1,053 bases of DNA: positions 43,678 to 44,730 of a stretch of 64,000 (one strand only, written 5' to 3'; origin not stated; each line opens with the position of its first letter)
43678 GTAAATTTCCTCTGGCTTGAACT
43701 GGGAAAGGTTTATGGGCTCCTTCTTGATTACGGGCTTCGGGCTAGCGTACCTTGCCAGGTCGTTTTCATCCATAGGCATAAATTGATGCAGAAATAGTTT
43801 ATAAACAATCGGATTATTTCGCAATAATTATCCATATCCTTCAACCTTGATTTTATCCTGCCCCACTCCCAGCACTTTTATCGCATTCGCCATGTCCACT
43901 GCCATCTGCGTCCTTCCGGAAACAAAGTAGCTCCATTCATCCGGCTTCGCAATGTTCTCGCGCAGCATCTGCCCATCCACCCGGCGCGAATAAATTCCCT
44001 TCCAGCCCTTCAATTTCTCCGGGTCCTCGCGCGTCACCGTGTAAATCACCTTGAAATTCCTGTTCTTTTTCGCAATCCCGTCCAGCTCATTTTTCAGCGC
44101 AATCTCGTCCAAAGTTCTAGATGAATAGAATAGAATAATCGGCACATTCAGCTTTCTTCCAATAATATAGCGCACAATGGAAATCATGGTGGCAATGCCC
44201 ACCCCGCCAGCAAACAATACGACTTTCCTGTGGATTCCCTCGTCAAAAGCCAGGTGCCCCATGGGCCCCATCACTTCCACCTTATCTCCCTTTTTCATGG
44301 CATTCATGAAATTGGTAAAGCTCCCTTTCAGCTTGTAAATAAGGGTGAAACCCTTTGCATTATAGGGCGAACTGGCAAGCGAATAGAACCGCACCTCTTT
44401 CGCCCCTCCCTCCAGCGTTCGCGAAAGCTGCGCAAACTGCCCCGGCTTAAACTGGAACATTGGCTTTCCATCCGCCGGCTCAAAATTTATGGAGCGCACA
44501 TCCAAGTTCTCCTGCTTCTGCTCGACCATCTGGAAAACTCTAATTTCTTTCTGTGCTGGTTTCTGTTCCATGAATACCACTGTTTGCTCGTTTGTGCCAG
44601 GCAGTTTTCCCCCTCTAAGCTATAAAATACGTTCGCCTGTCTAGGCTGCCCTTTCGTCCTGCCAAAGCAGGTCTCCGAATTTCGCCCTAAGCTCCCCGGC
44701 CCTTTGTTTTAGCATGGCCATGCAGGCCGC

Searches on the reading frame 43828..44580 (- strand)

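Call 79: search_protein_families(library=pfam, proteins=[window:43828-44580:-], max_evalue=0.00001)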
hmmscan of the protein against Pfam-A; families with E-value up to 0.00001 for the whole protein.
window:43828-44580:- (250 aa): 2 families
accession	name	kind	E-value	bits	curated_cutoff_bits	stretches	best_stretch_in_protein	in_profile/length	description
PF00175.26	NAD_binding_1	-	2.2e-11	44.8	22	1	123-229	2-106/109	Oxidoreductase NAD-binding domain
PF00970.30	FAD_binding_6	-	3.1e-08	34.3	21.1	1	17-111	3-98/99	Oxidoreductase FAD-binding domain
